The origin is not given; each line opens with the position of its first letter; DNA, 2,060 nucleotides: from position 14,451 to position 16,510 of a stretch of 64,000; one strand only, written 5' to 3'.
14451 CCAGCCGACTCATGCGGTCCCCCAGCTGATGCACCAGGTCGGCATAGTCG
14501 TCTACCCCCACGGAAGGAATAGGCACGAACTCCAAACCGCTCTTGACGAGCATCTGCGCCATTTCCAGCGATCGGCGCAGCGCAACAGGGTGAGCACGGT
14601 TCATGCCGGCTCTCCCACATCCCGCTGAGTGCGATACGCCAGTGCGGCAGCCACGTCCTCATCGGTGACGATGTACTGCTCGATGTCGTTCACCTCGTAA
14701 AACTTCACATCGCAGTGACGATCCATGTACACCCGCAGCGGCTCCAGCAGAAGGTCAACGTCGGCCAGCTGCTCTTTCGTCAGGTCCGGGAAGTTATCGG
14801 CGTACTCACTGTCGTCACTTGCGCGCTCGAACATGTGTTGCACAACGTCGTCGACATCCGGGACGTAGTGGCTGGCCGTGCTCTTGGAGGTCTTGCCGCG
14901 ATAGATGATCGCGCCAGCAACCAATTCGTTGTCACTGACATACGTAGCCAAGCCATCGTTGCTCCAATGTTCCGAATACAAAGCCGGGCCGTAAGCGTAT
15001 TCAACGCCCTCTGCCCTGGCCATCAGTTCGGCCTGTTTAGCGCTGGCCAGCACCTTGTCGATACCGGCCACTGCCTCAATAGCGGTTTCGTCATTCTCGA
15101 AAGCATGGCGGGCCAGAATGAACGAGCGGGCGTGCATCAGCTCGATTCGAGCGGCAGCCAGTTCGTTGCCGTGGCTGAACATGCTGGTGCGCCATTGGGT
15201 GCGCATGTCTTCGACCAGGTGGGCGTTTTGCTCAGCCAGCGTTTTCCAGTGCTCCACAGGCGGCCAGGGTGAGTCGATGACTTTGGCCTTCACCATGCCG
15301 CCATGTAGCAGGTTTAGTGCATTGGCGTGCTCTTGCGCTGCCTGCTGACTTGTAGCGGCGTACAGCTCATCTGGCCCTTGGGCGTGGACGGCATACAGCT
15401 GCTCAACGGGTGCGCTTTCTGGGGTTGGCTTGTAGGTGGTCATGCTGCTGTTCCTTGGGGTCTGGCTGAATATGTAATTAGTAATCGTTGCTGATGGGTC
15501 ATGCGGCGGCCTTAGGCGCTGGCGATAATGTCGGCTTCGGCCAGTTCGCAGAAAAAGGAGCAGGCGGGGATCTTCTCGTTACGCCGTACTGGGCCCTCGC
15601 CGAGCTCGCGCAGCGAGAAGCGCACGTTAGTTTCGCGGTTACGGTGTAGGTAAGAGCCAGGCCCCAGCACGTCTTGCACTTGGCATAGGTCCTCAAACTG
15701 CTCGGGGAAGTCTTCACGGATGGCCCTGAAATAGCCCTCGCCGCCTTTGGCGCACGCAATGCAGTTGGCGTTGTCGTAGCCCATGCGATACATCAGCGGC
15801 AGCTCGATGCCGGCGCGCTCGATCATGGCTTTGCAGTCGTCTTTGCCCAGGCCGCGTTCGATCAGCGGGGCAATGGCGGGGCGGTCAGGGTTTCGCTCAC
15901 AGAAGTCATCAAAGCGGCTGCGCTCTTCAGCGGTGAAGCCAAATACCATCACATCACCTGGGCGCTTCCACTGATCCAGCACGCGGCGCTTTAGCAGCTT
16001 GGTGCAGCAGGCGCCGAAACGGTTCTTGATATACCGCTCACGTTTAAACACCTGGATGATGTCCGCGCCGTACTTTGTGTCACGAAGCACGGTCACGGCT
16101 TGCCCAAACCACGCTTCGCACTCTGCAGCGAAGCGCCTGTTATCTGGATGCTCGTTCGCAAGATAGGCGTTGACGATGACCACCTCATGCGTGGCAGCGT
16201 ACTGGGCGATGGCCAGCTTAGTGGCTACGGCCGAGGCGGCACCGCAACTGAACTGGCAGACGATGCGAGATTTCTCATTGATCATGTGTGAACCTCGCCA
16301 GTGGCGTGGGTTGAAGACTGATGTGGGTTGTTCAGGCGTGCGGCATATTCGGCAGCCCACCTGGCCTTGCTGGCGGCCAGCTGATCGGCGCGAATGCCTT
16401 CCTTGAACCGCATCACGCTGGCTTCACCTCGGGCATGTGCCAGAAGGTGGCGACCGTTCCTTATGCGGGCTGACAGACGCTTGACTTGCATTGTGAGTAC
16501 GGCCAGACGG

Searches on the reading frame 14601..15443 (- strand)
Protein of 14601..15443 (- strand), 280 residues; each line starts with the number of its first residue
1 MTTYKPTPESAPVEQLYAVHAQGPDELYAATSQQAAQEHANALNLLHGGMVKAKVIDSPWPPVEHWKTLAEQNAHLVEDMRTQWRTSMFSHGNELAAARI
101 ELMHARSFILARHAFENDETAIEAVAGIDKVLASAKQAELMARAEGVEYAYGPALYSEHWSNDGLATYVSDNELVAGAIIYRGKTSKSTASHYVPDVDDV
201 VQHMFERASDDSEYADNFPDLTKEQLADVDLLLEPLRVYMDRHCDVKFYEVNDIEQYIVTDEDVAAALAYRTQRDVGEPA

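Call 17: search_protein_families(library=phrogs, proteins=[window:14601-15443:-], max_evalue=0.001)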
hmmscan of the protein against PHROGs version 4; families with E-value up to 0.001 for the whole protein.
window:14601-15443:- (280 aa): 1 family
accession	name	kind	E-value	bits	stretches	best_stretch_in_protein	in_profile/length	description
phrog_1672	-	unknown function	3e-08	34.5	1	134-266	64-160/168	-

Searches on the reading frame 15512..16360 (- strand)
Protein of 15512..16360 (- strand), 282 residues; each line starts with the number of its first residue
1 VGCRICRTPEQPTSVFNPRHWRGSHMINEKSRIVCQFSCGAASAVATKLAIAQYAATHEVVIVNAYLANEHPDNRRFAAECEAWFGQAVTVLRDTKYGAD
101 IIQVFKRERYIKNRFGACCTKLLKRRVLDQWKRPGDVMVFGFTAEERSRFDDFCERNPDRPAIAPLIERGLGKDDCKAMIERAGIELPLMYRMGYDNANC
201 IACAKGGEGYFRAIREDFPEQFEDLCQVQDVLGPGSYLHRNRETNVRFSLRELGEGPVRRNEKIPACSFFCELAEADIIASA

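Call 17: search_protein_families(library=phrogs, proteins=[window:15512-16360:-], max_evalue=0.001)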
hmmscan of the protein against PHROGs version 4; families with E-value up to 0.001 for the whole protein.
window:15512-16360:- (282 aa): 2 families
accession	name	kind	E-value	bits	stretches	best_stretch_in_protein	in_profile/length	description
phrog_424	-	moron, auxiliary metabolic gene and host takeover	1.7e-47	163.4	1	26-278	156-421/460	phosphoadenosine phosphosulfate reductase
phrog_28782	-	unknown function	0.00058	21.1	1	136-225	8-90/154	-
